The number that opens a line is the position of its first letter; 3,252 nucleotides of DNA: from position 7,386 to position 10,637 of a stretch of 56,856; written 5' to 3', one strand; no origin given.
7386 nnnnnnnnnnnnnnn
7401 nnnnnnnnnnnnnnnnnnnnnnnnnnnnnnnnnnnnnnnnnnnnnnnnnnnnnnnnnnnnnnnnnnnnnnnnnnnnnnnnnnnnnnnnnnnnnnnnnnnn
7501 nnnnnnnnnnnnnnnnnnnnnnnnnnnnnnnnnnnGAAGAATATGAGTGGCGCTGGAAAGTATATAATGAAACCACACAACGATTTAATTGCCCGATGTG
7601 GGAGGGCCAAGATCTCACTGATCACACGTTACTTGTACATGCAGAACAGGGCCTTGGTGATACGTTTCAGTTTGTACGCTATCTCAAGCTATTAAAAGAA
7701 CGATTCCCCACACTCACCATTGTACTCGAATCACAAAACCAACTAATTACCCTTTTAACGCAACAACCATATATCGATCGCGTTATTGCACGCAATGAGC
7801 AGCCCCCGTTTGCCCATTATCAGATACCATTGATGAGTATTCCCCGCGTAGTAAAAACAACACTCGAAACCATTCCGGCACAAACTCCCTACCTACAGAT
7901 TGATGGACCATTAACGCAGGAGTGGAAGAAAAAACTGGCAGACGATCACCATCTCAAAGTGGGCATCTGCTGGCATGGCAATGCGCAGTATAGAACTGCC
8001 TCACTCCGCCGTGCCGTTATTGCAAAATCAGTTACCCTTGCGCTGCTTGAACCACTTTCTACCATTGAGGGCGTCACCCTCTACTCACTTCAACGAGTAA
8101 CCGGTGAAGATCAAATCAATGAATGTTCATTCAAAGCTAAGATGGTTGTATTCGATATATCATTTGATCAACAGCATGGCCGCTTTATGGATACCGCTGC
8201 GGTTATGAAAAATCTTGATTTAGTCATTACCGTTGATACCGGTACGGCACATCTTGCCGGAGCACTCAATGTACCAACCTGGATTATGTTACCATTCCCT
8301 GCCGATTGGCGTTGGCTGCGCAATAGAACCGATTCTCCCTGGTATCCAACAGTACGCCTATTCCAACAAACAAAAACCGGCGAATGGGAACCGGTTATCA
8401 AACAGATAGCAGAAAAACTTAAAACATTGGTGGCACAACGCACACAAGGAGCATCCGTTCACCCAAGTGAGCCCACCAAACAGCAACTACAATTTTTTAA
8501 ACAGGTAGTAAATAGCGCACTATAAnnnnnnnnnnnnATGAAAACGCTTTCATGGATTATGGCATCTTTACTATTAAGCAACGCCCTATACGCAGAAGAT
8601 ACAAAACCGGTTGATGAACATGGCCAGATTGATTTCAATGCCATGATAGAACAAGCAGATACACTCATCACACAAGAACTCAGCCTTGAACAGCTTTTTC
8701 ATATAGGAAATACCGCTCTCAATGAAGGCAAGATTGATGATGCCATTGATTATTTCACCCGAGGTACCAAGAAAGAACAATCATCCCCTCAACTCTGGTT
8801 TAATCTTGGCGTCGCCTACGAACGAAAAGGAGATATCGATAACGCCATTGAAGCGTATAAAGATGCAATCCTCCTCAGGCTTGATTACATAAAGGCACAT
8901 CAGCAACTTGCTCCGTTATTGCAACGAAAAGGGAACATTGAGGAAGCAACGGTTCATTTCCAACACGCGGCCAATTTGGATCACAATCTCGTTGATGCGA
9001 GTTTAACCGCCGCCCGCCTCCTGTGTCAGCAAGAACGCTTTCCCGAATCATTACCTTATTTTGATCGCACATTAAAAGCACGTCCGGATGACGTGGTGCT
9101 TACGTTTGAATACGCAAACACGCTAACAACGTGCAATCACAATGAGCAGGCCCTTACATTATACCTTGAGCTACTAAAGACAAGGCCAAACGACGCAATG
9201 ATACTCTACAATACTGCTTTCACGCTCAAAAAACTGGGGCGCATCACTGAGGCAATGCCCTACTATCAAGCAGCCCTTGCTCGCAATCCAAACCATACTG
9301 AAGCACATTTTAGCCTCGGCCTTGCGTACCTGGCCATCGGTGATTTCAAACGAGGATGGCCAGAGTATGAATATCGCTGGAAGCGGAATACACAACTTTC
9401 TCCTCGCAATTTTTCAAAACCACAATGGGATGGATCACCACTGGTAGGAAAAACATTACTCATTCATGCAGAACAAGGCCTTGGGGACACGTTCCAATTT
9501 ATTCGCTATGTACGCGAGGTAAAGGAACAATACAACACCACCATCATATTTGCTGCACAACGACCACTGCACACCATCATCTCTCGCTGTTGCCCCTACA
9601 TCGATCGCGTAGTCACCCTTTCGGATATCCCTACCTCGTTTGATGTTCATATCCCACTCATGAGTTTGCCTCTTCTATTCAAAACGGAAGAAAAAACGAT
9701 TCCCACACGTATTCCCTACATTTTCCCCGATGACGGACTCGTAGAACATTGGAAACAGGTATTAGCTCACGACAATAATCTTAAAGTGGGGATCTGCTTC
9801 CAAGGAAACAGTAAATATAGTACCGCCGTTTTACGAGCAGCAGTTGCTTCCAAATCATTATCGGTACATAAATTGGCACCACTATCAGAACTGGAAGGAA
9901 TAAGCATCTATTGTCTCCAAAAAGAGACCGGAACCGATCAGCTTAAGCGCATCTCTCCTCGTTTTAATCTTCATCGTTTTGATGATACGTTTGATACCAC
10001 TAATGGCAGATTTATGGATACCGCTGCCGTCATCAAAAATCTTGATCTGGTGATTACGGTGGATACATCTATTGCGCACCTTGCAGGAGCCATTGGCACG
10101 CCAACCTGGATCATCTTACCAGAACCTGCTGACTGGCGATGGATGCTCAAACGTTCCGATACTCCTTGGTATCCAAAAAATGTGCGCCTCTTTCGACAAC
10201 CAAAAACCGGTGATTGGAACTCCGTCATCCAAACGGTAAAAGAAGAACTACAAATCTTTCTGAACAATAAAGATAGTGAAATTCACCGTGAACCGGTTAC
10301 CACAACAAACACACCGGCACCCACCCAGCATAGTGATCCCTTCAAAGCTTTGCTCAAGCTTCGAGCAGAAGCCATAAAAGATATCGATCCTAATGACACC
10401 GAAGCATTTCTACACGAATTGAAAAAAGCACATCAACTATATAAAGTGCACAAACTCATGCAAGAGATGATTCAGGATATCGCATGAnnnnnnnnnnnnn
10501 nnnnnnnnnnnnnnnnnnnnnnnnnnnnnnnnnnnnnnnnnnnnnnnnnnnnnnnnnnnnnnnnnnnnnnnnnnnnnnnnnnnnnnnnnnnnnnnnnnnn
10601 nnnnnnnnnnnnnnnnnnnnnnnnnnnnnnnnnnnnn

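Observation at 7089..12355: Three tandem, translationally coupled TPR plus GT9-like glycosyltransferase paralogs, all with Sec-type leaders, plus a small helical partner: candidate exported protein-glycosylation module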

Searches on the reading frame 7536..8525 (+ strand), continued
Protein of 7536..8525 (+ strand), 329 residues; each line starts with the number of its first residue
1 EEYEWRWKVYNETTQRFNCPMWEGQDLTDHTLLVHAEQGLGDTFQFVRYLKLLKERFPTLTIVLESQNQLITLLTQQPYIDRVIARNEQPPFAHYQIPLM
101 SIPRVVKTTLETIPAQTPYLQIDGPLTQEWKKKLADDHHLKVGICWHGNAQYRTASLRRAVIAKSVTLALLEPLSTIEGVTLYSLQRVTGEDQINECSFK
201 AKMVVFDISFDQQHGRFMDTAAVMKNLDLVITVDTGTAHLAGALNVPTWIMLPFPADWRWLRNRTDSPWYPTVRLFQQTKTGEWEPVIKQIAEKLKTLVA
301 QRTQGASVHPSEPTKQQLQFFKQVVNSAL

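Call 63: find_encoding_contigs(protein=P0005, flank=10000, max_places=2)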
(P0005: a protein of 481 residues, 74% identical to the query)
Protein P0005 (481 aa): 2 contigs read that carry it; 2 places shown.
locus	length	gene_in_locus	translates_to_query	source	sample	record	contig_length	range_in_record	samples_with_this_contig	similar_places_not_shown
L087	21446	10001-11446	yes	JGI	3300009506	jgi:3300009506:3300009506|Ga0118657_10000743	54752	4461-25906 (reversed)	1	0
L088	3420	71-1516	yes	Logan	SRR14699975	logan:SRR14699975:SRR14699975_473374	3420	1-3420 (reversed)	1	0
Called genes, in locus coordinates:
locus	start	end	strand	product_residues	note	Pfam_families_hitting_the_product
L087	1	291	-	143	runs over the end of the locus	PF00886:Ribosomal_S16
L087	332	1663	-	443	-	PF02881:SRP54_N, PF13401:AAA_22 (weak), PF00448:SRP54, PF02978:SRP_SPB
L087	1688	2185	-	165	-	-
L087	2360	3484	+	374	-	PF03193:RsgA_GTPase (faint), PF13167:GTP-bdg_N, PF16360:GTP-bdg_M, PF01926:MMR_HSR1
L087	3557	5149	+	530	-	-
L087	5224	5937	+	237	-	PF12796:Ank_2, PF13857:Ank_5 (weak), PF13606:Ank_3 (faint), PF13637:Ank_4, PF13857:Ank_5 (weak), PF00023:Ank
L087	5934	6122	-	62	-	-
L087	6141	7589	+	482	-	PF12796:Ank_2 (weak), PF13637:Ank_4 (faint), PF00023:Ank (faint), PF13606:Ank_3 (faint), PF12796:Ank_2, PF13857:Ank_5 (weak)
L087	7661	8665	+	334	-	PF12796:Ank_2, PF00023:Ank (weak), PF13606:Ank_3 (faint), PF13857:Ank_5, PF13637:Ank_4 (weak), PF12796:Ank_2, PF13857:Ank_5 (weak), PF00023:Ank (weak)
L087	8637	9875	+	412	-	PF12796:Ank_2, PF13637:Ank_4 (faint), PF13857:Ank_5 (faint), PF00023:Ank (faint), PF13606:Ank_3 (faint), PF12796:Ank_2 (weak)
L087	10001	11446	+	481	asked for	PF00515:TPR_1 (faint), PF07719:TPR_2 (faint), PF13181:TPR_8 (faint), PF13424:TPR_12 (faint), PF13428:TPR_14 (faint), PF13431:TPR_17 (faint), PF13414:TPR_11 (weak), PF14559:TPR_19 (weak), +2 more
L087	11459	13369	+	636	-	PF13429:TPR_15, PF13432:TPR_16, PF00515:TPR_1 (weak), PF07719:TPR_2 (weak), PF13181:TPR_8 (weak), PF23914:TPR_CcmH_CycH (weak), PF13432:TPR_16 (weak), PF01075:Glyco_transf_9 (weak), +12 more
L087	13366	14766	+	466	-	PF13428:TPR_14 (faint), PF00515:TPR_1 (faint), PF07719:TPR_2 (faint), PF13181:TPR_8 (faint), PF13414:TPR_11 (faint), PF13424:TPR_12 (faint), PF24575:TPR_Slam (weak), PF14559:TPR_19 (weak), +2 more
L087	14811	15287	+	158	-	PF19662:DUF6165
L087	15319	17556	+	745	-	PF00580:UvrD-helicase, PF01443:Viral_helicase1 (faint), PF13245:AAA_19, PF13087:AAA_12 (faint), PF13361:UvrD_C, PF13538:UvrD_C_2 (weak)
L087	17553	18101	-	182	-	-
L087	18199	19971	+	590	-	PF01735:PLA2_B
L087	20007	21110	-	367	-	PF00579:tRNA-synt_1b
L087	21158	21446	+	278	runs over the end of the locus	-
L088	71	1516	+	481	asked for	PF00515:TPR_1 (faint), PF07719:TPR_2 (faint), PF13181:TPR_8 (faint), PF13424:TPR_12 (faint), PF13428:TPR_14 (faint), PF13431:TPR_17 (faint), PF13414:TPR_11 (weak), PF14559:TPR_19 (weak), +2 more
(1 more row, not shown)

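Call 64: find_encoding_contigs(protein=P0007, flank=10000, max_places=2)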
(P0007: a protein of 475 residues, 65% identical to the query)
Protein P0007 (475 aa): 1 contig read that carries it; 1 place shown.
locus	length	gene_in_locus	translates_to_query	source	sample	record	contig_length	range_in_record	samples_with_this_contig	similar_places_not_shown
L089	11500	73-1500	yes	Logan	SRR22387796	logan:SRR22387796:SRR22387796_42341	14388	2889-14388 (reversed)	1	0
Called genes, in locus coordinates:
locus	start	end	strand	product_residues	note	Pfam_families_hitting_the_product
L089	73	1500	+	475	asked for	PF13432:TPR_16 (faint), PF07719:TPR_2 (faint), PF13181:TPR_8 (faint), PF13374:TPR_10 (faint), PF13424:TPR_12 (faint), PF14559:TPR_19 (weak), PF00515:TPR_1 (weak), PF13414:TPR_11 (weak), +4 more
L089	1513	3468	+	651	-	PF12895:ANAPC3 (faint), PF24575:TPR_Slam (faint), PF13429:TPR_15, PF13432:TPR_16 (weak), PF00515:TPR_1, PF07719:TPR_2 (weak), PF13414:TPR_11, PF23914:TPR_CcmH_CycH (weak), +14 more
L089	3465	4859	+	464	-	PF13414:TPR_11 (faint), PF13424:TPR_12 (faint), PF13428:TPR_14 (faint), PF13431:TPR_17 (faint), PF13432:TPR_16 (faint), PF14559:TPR_19 (faint), PF23914:TPR_CcmH_CycH (faint), PF24575:TPR_Slam (faint), +4 more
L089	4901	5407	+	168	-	PF14063:DUF4254 (faint), PF19662:DUF6165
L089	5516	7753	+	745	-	PF00580:UvrD-helicase, PF01443:Viral_helicase1 (faint), PF13245:AAA_19, PF13361:UvrD_C, PF13087:AAA_12 (weak), PF13538:UvrD_C_2 (weak)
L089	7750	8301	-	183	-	-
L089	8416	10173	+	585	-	PF01735:PLA2_B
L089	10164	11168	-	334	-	PF00579:tRNA-synt_1b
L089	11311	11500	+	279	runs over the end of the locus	-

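Call 80: find_encoding_contigs(protein=P0036, flank=10000, max_places=1)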
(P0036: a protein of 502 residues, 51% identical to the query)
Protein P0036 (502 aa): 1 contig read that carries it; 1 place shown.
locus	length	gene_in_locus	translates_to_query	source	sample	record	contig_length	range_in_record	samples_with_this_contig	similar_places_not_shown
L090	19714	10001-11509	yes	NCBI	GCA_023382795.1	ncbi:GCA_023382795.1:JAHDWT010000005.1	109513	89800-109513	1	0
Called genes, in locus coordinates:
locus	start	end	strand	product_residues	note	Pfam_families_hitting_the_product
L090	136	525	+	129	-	PF00376:MerR (faint), PF13411:MerR_1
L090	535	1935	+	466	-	PF01225:Mur_ligase, PF08245:Mur_ligase_M, PF02875:Mur_ligase_C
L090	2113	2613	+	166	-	PF13441:Gly-zipper_YMGG (weak)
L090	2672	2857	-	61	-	-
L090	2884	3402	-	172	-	-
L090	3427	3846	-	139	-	PF01245:Ribosomal_L19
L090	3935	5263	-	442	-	PF01746:tRNA_m1G_MT, PF09936:Methyltrn_RNA_4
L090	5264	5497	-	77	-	PF13083:KH_KhpA-B, PF00013:KH_1 (faint)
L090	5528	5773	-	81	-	PF00886:Ribosomal_S16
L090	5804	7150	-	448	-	PF02881:SRP54_N, PF00448:SRP54, PF02978:SRP_SPB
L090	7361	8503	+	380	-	PF13167:GTP-bdg_N, PF16360:GTP-bdg_M, PF01926:MMR_HSR1, PF02421:FeoB_N (weak)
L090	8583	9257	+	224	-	-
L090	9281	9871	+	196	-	-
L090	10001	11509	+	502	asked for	PF13176:TPR_7 (faint), PF23914:TPR_CcmH_CycH (weak), PF00515:TPR_1 (faint), PF12895:ANAPC3 (weak), PF13432:TPR_16, PF14559:TPR_19, PF13428:TPR_14 (weak), PF13414:TPR_11 (weak), +7 more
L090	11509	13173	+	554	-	PF13432:TPR_16 (weak), PF13414:TPR_11, PF14559:TPR_19 (weak), PF23914:TPR_CcmH_CycH, PF07719:TPR_2 (weak), PF00515:TPR_1, PF13181:TPR_8 (weak), PF13432:TPR_16 (weak), +16 more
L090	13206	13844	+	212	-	-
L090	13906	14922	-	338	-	PF00004:AAA, PF07728:AAA_5 (weak), PF13401:AAA_22 (faint), PF13479:AAA_24 (weak)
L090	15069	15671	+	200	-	-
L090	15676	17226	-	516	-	-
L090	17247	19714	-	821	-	PF00170:bZIP_1 (faint), PF00234:Tryp_alpha_amyl (faint), PF00435:Spectrin (faint), PF01920:Prefoldin_2 (faint), PF02181:FH2 (faint), PF24161:CCDC39 (weak), PF27605:ODF2_C (weak), PF10473:CENP-F_leu_zip (weak), +38 more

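Call 81: find_encoding_contigs(protein=P0037, flank=10000, max_places=1)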
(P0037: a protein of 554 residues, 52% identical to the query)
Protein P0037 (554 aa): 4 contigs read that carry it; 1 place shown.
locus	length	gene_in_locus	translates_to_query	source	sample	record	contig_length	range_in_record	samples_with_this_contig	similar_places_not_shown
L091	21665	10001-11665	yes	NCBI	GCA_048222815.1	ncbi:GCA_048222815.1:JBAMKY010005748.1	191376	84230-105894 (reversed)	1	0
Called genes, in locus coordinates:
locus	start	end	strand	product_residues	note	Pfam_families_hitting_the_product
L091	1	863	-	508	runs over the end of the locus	PF14849:YidC_periplas, PF02096:60KD_IMP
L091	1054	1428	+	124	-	PF13411:MerR_1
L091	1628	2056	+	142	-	-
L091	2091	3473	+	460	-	PF01225:Mur_ligase, PF08245:Mur_ligase_M, PF02875:Mur_ligase_C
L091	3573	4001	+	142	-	-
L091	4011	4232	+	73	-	-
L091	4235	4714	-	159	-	-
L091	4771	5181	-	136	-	PF01245:Ribosomal_L19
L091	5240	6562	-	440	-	PF01746:tRNA_m1G_MT, PF09936:Methyltrn_RNA_4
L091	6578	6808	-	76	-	PF13083:KH_KhpA-B, PF07650:KH_2 (weak)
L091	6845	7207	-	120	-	PF00886:Ribosomal_S16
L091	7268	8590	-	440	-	PF02881:SRP54_N, PF00448:SRP54, PF02978:SRP_SPB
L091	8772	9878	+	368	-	PF03193:RsgA_GTPase (faint), PF13167:GTP-bdg_N, PF16360:GTP-bdg_M, PF00009:GTP_EFTU (faint), PF01926:MMR_HSR1, PF02421:FeoB_N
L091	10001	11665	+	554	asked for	PF13431:TPR_17 (faint), PF00515:TPR_1 (weak), PF07719:TPR_2 (weak), PF13174:TPR_6 (faint), PF13176:TPR_7 (faint), PF13181:TPR_8 (faint), PF13424:TPR_12 (faint), PF13414:TPR_11 (weak), +4 more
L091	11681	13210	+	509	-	PF13424:TPR_12 (faint), PF24575:TPR_Slam (faint), PF00515:TPR_1 (faint), PF07719:TPR_2 (faint), PF13174:TPR_6 (faint), PF13181:TPR_8 (faint), PF13414:TPR_11 (faint), PF13432:TPR_16 (weak), +4 more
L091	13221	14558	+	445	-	PF07719:TPR_2 (faint), PF13181:TPR_8 (faint), PF14559:TPR_19 (faint), PF00515:TPR_1 (faint), PF13431:TPR_17 (faint), PF13414:TPR_11 (faint)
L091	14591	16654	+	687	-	PF14561:TPR_20 (faint), PF23914:TPR_CcmH_CycH, PF24575:TPR_Slam (faint), PF25063:ARM_TT21_C (weak), PF25062:ARM_TT21_N (weak), PF14559:TPR_19 (weak), PF13414:TPR_11 (weak), PF19662:DUF6165, +14 more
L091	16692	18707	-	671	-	-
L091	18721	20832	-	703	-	-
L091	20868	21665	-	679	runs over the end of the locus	-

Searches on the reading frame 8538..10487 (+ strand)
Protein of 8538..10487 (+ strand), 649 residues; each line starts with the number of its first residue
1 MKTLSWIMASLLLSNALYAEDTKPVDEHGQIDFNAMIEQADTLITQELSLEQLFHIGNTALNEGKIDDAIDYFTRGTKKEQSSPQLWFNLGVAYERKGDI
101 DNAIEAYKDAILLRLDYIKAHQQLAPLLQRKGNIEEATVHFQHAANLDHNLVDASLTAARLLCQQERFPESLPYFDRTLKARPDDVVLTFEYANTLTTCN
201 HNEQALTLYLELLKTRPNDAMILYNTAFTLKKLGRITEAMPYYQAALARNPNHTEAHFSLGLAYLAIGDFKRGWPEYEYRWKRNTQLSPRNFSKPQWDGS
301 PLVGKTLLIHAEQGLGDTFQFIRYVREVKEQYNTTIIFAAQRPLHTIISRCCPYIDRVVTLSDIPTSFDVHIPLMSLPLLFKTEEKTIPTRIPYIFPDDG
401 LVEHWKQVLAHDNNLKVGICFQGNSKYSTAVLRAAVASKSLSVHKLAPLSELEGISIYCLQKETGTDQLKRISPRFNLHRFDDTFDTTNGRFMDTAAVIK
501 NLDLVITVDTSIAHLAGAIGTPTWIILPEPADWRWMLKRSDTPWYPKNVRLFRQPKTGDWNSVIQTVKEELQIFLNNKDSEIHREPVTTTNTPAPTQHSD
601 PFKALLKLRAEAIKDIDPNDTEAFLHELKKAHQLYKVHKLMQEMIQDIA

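Call 3: search_protein_families(library=pfam, proteins=[window:8538-10487:+], max_evalue=0.01)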
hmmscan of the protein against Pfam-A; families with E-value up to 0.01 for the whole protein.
window:8538-10487:+ (649 aa): 32 families (the best 25 are shown)
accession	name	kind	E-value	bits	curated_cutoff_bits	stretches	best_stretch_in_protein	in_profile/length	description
PF07719.23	TPR_2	-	1e-26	91.2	27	2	85-113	2-30/34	Tetratricopeptide repeat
PF13432.12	TPR_16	-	1.6e-26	92.8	32.7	2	57-111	4-58/65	Tetratricopeptide repeat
PF00515.34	TPR_1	-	1.9e-25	88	27.8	2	85-113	2-30/34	Tetratricopeptide repeat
PF13414.12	TPR_11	-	9.1e-21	73.7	26.8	3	231-268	5-42/42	TPR repeat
PF13181.12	TPR_8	-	9.7e-21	72.6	25.7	2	85-114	2-31/34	Tetratricopeptide repeat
PF13431.12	TPR_17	-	4.9e-20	70.5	24.4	3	242-271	1-30/34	Tetratricopeptide repeat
PF13428.12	TPR_14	-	5.9e-20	70.2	23.5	1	226-261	7-42/44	Tetratricopeptide repeat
PF14559.12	TPR_19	-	4.8e-19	68.9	25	2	233-271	4-42/68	Tetratricopeptide repeat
PF13176.12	TPR_7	-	8.9e-15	53.9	27.9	1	87-116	2-31/36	Tetratricopeptide repeat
PF13424.12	TPR_12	-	2.8e-14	53.5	30.1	3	201-249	25-74/77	Tetratricopeptide repeat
PF13429.12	TPR_15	-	3.2e-11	43.6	26.2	1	50-213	113-275/280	Tetratricopeptide repeat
PF13174.12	TPR_6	-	1.4e-10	41.5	26.3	0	87-110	3-26/33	Tetratricopeptide repeat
PF24575.1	TPR_Slam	-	2.3e-10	41.3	35.2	1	205-264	34-91/104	Surface lipoprotein assembly modifier, N-terminal TPR repeats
PF23914.1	TPR_CcmH_CycH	-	1.7e-09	38.1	42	2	160-252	58-153/158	Cytochrome c-type biogenesis protein H TPR domain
PF13371.12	TPR_9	-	3.2e-09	37.1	35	1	200-256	9-65/73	Tetratricopeptide repeat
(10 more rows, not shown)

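Call 4: search_protein_families(library=ncbifam, proteins=[window:8538-10487:+], max_evalue=0.01)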
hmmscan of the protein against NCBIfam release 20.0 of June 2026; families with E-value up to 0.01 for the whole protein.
window:8538-10487:+ (649 aa): 34 families (the best 25 are shown)
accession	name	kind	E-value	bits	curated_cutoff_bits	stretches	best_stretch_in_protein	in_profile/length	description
NF040959.1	MamA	equivalog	1.3e-24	86.8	200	2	66-148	121-203/204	magnetosome protein MamA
TIGR02917.1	PEP_TPR_lipo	equivalog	4.3e-20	71.2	312.2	2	160-273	744-856/899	XrtA/PEP-CTERM system TPR-repeat protein PrsT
NF033920.0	C39_PA2778_fam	equivalog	1.7e-14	53.9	150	2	155-250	159-254/255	PA2778 family cysteine peptidase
TIGR02521.1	type_IV_pilW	equivalog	3.4e-13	49.7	154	1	78-180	25-127/234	type IV pilus biogenesis/stability protein PilW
NF033762.1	social_mot_Tgl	equivalog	5e-13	49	225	2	77-179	24-127/252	social motility TPR repeat lipoprotein Tgl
TIGR02552.1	LcrH_SycD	equivalog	2.3e-12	46.8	104.8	1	45-148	13-116/136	SycD/LcrH family type III secretion system chaperone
NF033758.1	gliding_GltE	equivalog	9.7e-12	44.6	225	2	75-209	213-348/411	adventurous gliding motility TPR repeat lipoprotein GltE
NF047507.1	TPR_BatC_Lepto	exception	3.6e-11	42.9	175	1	38-132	48-144/214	TPR repeat-containing protein BatC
NF053607.1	CHU_0125_OmpA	equivalog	6.2e-11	41.5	620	2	203-278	36-111/639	CHU_0125 family OmpA-like outer membrane integrity protein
TIGR00990.1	3a0801s09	subfamily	7.6e-11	41.4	757.25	2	56-179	439-569/615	mitochondrial import receptor subunit TOM70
NF002725.1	PRK02603.1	equivalog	1.2e-09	38.4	143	1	57-146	42-134/173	photosystem I assembly protein Ycf3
NF008757.0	PRK11788.1-5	equivalog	5.5e-09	35.6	363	1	124-257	186-319/388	lipopolysaccharide assembly protein LapB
TIGR03939.1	PGA_TPR_OMP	equivalog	2.3e-08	32.7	366.65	1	94-257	29-191/800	poly-beta-1,6 N-acetyl-D-glucosamine export porin PgaA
NF047371.1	FlcA_CTERM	equivalog_domain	2.8e-08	32.7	300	1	54-144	126-533/646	periplasmic flagellar collar protein FlcA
NF008520.0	PRK11447.1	equivalog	5.7e-08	31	858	1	56-234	357-543/1157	cellulose synthase complex outer membrane protein BcsC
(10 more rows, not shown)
